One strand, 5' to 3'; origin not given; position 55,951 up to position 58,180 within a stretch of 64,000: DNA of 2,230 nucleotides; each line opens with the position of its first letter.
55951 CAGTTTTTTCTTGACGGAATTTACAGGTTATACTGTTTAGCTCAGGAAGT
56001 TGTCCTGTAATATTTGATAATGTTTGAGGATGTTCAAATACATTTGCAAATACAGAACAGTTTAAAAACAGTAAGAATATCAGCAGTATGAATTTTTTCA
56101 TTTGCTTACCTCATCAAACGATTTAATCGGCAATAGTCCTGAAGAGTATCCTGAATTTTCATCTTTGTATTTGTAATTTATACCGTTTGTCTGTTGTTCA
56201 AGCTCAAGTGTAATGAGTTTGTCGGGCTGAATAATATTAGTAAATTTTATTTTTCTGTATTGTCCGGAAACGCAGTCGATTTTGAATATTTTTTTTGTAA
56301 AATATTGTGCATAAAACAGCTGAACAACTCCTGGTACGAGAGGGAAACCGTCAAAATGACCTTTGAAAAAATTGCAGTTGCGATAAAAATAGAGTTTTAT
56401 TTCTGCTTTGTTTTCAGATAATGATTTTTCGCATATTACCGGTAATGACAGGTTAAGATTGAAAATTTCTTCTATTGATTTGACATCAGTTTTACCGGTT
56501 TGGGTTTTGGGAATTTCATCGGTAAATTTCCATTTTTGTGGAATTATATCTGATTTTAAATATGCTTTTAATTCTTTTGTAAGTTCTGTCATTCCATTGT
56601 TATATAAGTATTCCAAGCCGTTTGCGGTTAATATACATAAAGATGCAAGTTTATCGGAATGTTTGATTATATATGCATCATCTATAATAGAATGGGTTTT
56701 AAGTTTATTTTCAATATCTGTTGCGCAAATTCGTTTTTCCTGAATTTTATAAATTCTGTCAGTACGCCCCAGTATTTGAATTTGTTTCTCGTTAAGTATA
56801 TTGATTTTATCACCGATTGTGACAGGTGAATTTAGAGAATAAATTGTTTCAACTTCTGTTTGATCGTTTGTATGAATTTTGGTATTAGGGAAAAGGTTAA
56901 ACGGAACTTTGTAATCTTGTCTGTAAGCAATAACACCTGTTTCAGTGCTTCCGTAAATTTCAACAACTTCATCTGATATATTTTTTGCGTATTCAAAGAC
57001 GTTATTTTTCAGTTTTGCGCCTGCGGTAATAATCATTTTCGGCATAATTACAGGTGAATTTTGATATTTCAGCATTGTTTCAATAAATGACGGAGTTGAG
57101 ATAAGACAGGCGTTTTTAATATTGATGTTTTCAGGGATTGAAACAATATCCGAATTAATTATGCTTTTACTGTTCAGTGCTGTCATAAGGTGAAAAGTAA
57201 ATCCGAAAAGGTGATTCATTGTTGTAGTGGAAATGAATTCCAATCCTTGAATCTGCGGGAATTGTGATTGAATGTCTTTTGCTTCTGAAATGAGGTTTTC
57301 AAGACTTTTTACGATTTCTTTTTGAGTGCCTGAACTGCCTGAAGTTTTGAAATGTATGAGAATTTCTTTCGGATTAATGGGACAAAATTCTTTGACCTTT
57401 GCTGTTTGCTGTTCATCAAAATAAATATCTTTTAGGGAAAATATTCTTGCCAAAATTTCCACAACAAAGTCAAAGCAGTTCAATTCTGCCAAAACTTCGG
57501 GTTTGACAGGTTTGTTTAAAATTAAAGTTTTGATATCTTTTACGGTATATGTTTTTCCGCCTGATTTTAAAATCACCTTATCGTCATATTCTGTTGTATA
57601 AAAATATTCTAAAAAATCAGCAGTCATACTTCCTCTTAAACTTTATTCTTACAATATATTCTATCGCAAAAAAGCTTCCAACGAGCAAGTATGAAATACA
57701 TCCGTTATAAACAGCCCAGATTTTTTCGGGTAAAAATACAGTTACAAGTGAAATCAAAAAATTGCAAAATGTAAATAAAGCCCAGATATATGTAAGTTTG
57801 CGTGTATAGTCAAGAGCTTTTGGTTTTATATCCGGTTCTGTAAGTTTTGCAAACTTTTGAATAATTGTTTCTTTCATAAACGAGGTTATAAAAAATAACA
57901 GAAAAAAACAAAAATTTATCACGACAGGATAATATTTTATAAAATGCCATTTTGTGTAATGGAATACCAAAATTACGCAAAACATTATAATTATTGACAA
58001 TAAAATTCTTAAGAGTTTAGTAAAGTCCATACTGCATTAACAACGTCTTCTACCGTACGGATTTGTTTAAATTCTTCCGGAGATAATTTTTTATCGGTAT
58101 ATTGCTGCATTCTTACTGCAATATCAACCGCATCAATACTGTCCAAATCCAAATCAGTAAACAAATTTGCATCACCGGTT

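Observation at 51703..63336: Aryl-polyene-like type II PKS cluster in a probable Gastranaerophilales genome, rearranged and reduced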

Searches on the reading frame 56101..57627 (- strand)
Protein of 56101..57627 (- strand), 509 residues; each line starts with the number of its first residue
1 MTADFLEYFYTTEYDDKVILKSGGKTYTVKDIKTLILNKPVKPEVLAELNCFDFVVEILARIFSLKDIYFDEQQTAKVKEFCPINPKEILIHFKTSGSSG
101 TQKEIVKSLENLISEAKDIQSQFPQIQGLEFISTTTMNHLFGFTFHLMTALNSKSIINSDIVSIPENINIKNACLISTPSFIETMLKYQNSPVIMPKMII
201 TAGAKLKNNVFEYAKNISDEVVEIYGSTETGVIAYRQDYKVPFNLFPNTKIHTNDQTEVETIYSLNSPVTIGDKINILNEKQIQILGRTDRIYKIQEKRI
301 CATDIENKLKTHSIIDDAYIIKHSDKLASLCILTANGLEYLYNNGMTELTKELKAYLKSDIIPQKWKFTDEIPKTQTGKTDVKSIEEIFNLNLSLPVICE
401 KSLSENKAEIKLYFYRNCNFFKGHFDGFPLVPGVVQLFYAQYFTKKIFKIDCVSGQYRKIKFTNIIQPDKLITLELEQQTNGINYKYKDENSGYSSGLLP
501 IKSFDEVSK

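Call 3: search_protein_families(library=pfam, proteins=[window:56101-57627:-], max_evalue=0.01)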
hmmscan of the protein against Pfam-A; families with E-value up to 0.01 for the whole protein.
window:56101-57627:- (509 aa): 3 families
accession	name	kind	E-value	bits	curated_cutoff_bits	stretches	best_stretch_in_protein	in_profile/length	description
PF00501.34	AMP-binding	-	8.1e-12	45.1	29.9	1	78-252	153-331/384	AMP-binding enzyme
PF22818.2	ApeI-like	-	6.5e-06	26.8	28.5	1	404-485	12-95/119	ApeI dehydratase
PF13193.12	AMP-binding_C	-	0.00059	21.2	24.5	1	305-379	2-76/76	AMP-binding enzyme C-terminal domain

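Call 5: search_protein_families(library=ncbifam, proteins=[window:56101-57627:-], max_evalue=0.01)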
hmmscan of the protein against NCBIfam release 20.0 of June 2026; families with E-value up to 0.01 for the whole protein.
window:56101-57627:- (509 aa): 47 families (the best 25 are shown)
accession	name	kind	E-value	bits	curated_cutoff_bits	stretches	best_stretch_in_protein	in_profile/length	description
TIGR02372.1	4_coum_CoA_lig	equivalog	3.3e-24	85.3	334.7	1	91-380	99-385/386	4-coumarate--CoA ligase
NF006167.0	PRK08308.1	equivalog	1.7e-13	50.3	513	1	68-383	83-405/414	acyl-CoA synthetase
TIGR01734.1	D-ala-DACP-lig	equivalog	6.9e-13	48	559.85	1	271-388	379-501/504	D-alanine--poly(phosphoribitol) ligase subunit DltA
NF004837.0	PRK06187.1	subfamily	7.3e-13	47.6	476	2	272-387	405-520/531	long-chain-fatty-acid--CoA ligase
NF003417.0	PRK04813.1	subfamily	1.2e-11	43.9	476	1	271-387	381-501/505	D-alanine--poly(phosphoribitol) ligase subunit DltA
TIGR03098.1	ligase_PEP_1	hypoth_equivalog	1.2e-11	43.8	592.35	1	269-385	398-514/517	acyl-CoA ligase (AMP-forming), exosortase A system-associated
NF006386.0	PRK08633.1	equivalog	6.4e-10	37.4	1221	1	93-232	788-937/1147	acyl-[ACP]--phospholipid O-acyltransferase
TIGR01733.1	AA-adenyl-dom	subfamily_domain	6.6e-10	38.3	317.4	2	84-235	117-278/409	amino acid adenylation domain-containing protein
NF005291.0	PRK06814.1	equivalog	6.9e-10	37.5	1349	2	81-232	787-946/1140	acyl-[ACP]--phospholipid O-acyltransferase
TIGR02188.1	Ac_CoA_lig_AcsA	equivalog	1e-09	37.2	724.95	1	267-380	479-596/629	acetate--CoA ligase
NF038078.1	NRPS_MxcG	equivalog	2.4e-09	35.1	2300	1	271-389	843-960/1442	myxochelin non-ribosomal peptide synthetase MxcG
TIGR01923.1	menE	equivalog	2.8e-09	36.4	330.15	1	63-230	90-260/442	o-succinylbenzoate--CoA ligase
NF001208.0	PRK00174.1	subfamily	5e-09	35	657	1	269-380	497-611/649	acetate--CoA ligase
NF052269.1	Staph_lig_FadD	equivalog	5.3e-09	34.9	650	2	76-231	139-302/499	long-chain-fatty-acid--CoA ligase FadD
NF004758.0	PRK06087.1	equivalog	1.2e-08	33.9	736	2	74-231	175-340/548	medium-chain fatty-acid--CoA ligase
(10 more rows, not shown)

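Call 16: find_homologous_proteins(query=window:56101-57627:-)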
Query window:56101-57627:- (509 aa): 718 proteins with E <= 0.001 among 8000 candidates; the best 120 are listed.
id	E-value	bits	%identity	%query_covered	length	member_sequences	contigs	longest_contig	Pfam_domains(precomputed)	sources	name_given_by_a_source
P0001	0.0e+0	1115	99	100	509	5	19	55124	PF22818.3,PF00501.35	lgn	-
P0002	1.6e-291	985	86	100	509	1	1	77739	PF22818.3,PF00501.35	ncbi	-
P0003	1.3e-176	606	55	99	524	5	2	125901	PF22818.3,PF00501.35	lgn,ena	-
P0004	6.1e-172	591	54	100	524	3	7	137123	PF22818.3,PF00501.35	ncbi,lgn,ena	-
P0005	1.7e-171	589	54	100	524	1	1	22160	PF22818.3,PF00501.35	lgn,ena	-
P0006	2.4e-171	589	54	99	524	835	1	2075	PF22818.3,PF00501.35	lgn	-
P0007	1.1e-167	577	53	100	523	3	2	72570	PF22818.3,PF00501.35,PF13193.13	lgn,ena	-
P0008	1.3e-165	570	55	98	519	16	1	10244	PF22818.3,PF00501.35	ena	-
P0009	2.7e-163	562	55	99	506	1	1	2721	PF22818.3,PF00501.35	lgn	-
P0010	5.3e-163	561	55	98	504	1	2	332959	PF22818.3,PF00501.35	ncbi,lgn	-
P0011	6.9e-163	561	54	98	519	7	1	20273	PF22818.3,PF00501.35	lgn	-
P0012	1.6e-162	560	55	98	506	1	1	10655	PF22818.3,PF00501.35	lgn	-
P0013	5.5e-162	558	52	99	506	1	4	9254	PF22818.3,PF00501.35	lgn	-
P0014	1.0e-161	557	53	98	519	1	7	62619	PF22818.3,PF00501.35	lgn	-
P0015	6.2e-161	554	51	99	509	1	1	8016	PF22818.3,PF00501.35,PF13193.13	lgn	-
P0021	1.2e-150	520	48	99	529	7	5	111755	PF22818.3,PF00501.35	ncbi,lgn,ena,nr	ncbi:MAG: acyl-CoA synthetase [Candidatus Gastranaerophilales bacterium]|nr:acyl-CoA synthetase [Can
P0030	6.2e-139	482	48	99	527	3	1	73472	PF22818.3,PF00501.35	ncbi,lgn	-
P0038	7.7e-124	432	45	99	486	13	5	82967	PF22818.3,PF00501.35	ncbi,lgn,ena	-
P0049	1.1e-118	415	48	81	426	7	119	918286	PF22818.3,PF00501.35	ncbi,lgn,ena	-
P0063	1.5e-114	401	46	82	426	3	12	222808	PF22818.3,PF00501.35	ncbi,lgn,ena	-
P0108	3.5e-108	380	48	81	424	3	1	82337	PF22818.3,PF00501.35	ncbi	-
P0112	1.1e-107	379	42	97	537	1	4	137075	PF22818.3,PF00501.35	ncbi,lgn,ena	-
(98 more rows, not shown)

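Call 17: list_cluster_members(proteins=[P0002, P0004, P0010, P0021, P0030, P0038, P0049, P0063, P0108, P0112])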
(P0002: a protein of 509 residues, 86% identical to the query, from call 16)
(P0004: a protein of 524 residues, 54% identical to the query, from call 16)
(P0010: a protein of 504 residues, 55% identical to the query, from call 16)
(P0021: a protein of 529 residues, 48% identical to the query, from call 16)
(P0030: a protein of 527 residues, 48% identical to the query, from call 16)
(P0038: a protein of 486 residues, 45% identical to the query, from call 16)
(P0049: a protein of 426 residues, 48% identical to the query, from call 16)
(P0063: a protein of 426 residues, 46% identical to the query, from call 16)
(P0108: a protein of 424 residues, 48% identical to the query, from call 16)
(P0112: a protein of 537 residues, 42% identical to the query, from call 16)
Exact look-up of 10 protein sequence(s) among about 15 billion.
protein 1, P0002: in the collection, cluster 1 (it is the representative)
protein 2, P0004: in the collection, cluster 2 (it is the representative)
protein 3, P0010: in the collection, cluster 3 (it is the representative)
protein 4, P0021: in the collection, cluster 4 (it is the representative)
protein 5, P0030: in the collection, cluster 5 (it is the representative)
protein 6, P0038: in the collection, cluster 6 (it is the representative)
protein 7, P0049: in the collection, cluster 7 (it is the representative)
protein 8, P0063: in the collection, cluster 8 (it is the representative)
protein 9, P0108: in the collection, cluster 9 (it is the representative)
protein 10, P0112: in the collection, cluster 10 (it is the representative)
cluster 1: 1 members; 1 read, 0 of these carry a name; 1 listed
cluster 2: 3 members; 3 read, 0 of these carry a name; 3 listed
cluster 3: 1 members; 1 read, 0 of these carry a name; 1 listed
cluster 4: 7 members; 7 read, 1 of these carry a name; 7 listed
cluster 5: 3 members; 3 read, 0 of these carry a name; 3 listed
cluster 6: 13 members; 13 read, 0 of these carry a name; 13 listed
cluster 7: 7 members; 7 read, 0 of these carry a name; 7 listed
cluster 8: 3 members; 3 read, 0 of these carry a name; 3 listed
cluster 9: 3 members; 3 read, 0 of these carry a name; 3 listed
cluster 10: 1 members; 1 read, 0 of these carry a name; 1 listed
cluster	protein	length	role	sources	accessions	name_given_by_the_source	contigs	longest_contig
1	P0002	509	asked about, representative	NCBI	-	-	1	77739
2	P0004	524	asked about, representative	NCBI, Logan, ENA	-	-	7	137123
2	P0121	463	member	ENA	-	-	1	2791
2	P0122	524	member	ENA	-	-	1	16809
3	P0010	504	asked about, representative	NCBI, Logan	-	-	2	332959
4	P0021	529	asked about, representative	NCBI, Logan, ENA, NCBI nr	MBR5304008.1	MAG: acyl-CoA synthetase [Candidatus Gastranaerophilales bacterium] | acyl-CoA synthetase [Candidatus Gastranaerophilales bacterium]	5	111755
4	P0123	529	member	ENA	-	-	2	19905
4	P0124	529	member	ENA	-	-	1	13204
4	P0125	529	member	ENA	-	-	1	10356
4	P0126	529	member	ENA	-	-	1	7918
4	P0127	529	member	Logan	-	-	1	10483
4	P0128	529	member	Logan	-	-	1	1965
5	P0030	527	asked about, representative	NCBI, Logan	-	-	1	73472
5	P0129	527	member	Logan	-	-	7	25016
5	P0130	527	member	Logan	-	-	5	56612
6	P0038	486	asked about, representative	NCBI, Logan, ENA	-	-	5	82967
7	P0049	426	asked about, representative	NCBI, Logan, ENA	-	-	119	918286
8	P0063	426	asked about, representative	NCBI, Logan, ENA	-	-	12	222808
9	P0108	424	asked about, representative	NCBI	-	-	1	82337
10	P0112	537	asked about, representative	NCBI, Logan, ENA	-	-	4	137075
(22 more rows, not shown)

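Call 18: find_encoding_contigs(protein=P0001, flank=10000, max_places=4)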
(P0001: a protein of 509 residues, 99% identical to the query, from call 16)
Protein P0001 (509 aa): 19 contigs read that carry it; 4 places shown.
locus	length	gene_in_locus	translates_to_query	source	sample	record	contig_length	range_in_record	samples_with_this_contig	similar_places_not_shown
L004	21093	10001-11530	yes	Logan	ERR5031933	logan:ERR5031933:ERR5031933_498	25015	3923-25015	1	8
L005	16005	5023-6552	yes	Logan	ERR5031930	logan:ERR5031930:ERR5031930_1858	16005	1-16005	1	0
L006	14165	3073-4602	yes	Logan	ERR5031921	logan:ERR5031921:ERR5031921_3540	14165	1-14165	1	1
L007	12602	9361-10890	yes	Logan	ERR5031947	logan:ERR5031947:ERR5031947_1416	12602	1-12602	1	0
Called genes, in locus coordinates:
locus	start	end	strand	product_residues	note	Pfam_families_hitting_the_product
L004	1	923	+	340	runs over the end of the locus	PF00154:RecA_N, PF08423:Rad51, PF06745:ATPase (weak), PF01637:ATPase_2 (weak), PF21096:RecA_C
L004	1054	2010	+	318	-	-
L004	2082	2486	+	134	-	-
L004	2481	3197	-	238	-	PF00583:Acetyltransf_1, PF13673:Acetyltransf_10 (weak), PF13508:Acetyltransf_7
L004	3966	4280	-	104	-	-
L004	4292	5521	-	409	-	PF00109:ketoacyl-synt, PF02801:Ketoacyl-synt_C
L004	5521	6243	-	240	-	PF00106:adh_short, PF08659:KR, PF13561:adh_short_C2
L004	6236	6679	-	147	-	PF22817:ApeP-like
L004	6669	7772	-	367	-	PF00109:ketoacyl-synt, PF02801:Ketoacyl-synt_C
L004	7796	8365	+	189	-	PF13723:Ketoacyl-synt_2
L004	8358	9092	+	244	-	PF01553:Acyltransferase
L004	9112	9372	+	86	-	PF00550:PP-binding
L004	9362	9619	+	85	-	PF00550:PP-binding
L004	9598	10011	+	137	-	-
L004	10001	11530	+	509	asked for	PF00501:AMP-binding, PF22818:ApeI-like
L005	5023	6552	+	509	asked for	PF00501:AMP-binding, PF22818:ApeI-like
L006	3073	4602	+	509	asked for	PF00501:AMP-binding, PF22818:ApeI-like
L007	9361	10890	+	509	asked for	PF00501:AMP-binding, PF22818:ApeI-like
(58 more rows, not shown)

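Call 19: find_encoding_contigs(protein=P0002, flank=10000, max_places=3)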
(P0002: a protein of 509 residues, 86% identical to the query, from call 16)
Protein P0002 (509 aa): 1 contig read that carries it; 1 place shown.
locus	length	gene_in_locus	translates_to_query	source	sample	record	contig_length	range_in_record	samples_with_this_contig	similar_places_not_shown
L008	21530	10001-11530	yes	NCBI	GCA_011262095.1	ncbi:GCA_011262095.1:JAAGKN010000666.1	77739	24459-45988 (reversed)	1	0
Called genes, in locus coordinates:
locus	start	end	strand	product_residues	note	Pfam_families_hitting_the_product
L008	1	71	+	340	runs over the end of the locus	PF12740:PETase, PF01738:DLH (faint), PF02129:Peptidase_S15, PF00326:Peptidase_S9 (faint)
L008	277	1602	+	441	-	PF04464:Glyphos_transf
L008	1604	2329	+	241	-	PF01128:IspD, PF12804:NTP_transf_3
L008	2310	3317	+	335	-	PF08240:ADH_N, PF16912:Glu_dehyd_C, PF00107:ADH_zinc_N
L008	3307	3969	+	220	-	PF00834:Ribul_P_3_epim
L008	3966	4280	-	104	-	-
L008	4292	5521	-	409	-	PF00109:ketoacyl-synt, PF02801:Ketoacyl-synt_C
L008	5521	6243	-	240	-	PF00106:adh_short, PF08659:KR, PF13561:adh_short_C2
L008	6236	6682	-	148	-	PF22817:ApeP-like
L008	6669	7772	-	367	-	PF00109:ketoacyl-synt, PF02801:Ketoacyl-synt_C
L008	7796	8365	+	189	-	PF13723:Ketoacyl-synt_2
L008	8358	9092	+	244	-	PF01553:Acyltransferase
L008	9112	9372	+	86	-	PF00550:PP-binding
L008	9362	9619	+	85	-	PF00550:PP-binding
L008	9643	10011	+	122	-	-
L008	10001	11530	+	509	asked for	PF00501:AMP-binding, PF22818:ApeI-like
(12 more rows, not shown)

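Call 31: find_encoding_contigs(protein=P0021, flank=10000, max_places=1)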
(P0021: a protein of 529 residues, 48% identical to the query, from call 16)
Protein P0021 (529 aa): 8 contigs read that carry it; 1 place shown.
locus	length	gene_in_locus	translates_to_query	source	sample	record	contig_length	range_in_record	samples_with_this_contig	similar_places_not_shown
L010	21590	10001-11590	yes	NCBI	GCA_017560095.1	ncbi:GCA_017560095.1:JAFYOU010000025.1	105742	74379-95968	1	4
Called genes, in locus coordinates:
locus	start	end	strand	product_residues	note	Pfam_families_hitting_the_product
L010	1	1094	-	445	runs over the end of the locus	-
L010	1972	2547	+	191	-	PF27161:HI_0983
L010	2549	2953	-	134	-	-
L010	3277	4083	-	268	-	-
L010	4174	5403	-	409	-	PF00109:ketoacyl-synt, PF02801:Ketoacyl-synt_C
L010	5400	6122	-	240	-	PF00106:adh_short, PF08659:KR, PF13561:adh_short_C2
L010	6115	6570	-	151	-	PF22817:ApeP-like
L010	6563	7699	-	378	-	PF00109:ketoacyl-synt, PF02801:Ketoacyl-synt_C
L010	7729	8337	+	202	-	PF13723:Ketoacyl-synt_2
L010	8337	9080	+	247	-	PF01553:Acyltransferase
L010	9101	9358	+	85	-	PF00550:PP-binding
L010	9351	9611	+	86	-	PF00550:PP-binding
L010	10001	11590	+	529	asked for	PF00501:AMP-binding, PF22818:ApeI-like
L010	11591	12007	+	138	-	PF13279:4HBT_2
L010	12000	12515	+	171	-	-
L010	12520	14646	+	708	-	-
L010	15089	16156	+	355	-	PF21212:Dimerisation2-like_dom, PF08100:Dimerisation (faint), PF00891:Methyltransf_2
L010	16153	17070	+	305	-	-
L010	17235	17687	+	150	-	-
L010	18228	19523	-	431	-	PF09903:DUF2130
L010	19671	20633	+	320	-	PF13280:WYL (weak), PF25583:WCX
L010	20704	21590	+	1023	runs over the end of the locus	PF00580:UvrD-helicase, PF13245:AAA_19, PF13361:UvrD_C, PF13538:UvrD_C_2 (faint), PF12705:PDDEXK_1, PF01930:Cas_Cas4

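Call 32: find_encoding_contigs(protein=P0049, flank=10000, max_places=1)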
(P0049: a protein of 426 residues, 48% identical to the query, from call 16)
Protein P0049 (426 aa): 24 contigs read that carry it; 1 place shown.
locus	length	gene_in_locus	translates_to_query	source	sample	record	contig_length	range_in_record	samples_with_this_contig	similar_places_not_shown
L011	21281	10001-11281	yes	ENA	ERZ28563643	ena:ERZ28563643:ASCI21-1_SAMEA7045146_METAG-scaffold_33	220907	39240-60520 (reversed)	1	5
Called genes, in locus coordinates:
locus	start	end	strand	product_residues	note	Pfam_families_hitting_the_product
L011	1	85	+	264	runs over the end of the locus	PF07719:TPR_2 (faint)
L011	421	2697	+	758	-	PF03477:ATP-cone, PF13597:NRDD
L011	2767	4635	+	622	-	PF01134:GIDA, PF07992:Pyr_redox_2 (weak), PF12831:FAD_oxidored (weak), PF21680:GIDA_C_1st, PF13932:SAM_GIDA_C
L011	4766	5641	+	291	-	-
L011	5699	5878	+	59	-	-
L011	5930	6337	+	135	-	-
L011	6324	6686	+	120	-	-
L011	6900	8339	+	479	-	PF08323:Glyco_transf_5, PF13439:Glyco_transf_4 (weak), PF00534:Glycos_transf_1, PF13692:Glyco_trans_1_4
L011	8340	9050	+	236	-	PF01553:Acyltransferase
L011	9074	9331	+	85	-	PF00550:PP-binding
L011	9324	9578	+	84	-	PF00550:PP-binding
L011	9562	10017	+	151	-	-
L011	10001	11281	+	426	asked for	PF00501:AMP-binding, PF22818:ApeI-like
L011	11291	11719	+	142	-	PF13279:4HBT_2, PF03061:4HBT (weak)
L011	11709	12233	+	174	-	-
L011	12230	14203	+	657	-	PF03176:MMPL (faint)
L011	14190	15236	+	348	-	PF21212:Dimerisation2-like_dom, PF00891:Methyltransf_2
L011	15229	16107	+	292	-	-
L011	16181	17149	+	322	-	-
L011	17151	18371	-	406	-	PF00817:IMS, PF11799:IMS_C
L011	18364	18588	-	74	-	-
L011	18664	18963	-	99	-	-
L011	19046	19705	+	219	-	PF00406:ADK, PF13207:AAA_17, PF05191:ADK_lid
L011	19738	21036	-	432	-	PF00919:UPF0004, PF04055:Radical_SAM, PF18693:TRAM_2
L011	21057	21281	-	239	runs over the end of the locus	-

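Call 33: find_encoding_contigs(protein=P0038, flank=10000, max_places=1)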
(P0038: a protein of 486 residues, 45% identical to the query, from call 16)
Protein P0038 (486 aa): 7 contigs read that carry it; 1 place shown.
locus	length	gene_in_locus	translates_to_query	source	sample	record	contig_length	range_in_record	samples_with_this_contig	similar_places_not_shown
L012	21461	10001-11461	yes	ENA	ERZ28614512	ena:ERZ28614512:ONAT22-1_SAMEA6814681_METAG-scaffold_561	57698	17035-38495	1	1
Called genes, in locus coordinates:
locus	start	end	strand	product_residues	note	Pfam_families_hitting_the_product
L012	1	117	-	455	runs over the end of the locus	PF05167:DUF711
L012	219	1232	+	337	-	PF18152:DAHP_snth_FXD, PF00793:DAHP_synth_1, PF03102:NeuB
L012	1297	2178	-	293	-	-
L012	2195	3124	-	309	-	-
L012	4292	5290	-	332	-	PF13310:Virulence_RhuM, PF02661:Fic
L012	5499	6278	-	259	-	PF13483:Lactamase_B_3 (weak), PF12706:Lactamase_B_2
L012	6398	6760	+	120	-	PF01638:HxlR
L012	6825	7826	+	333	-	PF00389:2-Hacid_dh, PF02826:2-Hacid_dh_C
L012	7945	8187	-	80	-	PF01228:Gly_radical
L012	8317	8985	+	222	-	PF00027:cNMP_binding, PF13545:HTH_Crp_2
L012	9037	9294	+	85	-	PF00550:PP-binding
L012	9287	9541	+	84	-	PF00550:PP-binding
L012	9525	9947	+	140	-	-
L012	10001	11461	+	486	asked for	PF00501:AMP-binding (weak), PF22818:ApeI-like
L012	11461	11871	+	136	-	PF13279:4HBT_2, PF03061:4HBT (weak)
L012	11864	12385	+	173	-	PF03548:LolA (faint)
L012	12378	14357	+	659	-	-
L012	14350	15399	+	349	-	PF21212:Dimerisation2-like_dom, PF00891:Methyltransf_2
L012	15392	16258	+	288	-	-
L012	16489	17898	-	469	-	PF02321:OEP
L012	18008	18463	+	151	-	PF12802:MarR_2 (weak), PF01047:MarR, PF13601:HTH_34 (weak)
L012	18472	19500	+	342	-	PF25997:BSH_YhbJ (faint), PF25917:BSH_RND, PF25919:BSH_CusB (weak), PF25973:BSH_CzcB, PF25876:HH_MFP_RND, PF25954:Beta-barrel_RND_2 (weak), PF25963:Beta-barrel_AAEA (weak), PF25990:Beta-barrel_YknX (weak), +2 more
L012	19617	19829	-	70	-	PF13744:HTH_37 (weak), PF13560:HTH_31 (weak), PF12844:HTH_19, PF01381:HTH_3, PF13443:HTH_26 (faint)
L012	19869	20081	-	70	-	PF13560:HTH_31, PF12844:HTH_19, PF01381:HTH_3, PF13443:HTH_26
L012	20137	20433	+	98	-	-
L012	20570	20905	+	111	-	-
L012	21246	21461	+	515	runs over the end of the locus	PF00425:Chorismate_bind, PF01063:Aminotran_4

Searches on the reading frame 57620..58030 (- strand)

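Call 3: search_protein_families(library=pfam, proteins=[window:57620-58030:-], max_evalue=0.01)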
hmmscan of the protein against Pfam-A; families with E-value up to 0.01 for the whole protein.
window:57620-58030:- (137 aa): 1 family
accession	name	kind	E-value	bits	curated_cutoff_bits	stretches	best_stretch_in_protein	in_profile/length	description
PF04610.19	TrbL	-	0.004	17.4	25.9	1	9-96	131-212/215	TrbL/VirB6 plasmid conjugal transfer protein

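Call 5: search_protein_families(library=ncbifam, proteins=[window:57620-58030:-], max_evalue=0.01)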
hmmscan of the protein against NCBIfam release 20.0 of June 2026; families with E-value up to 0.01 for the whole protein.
window:57620-58030:- (137 aa): 2 families
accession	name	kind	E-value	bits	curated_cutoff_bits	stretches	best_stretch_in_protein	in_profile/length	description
NF001324.0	PRK00259.1-2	equivalog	7.9e-05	23.2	187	1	9-126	53-168/181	septation protein A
NF041646.1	VC0807_fam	subfamily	0.0011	18.6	65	1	9-117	60-165/189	VC0807 family protein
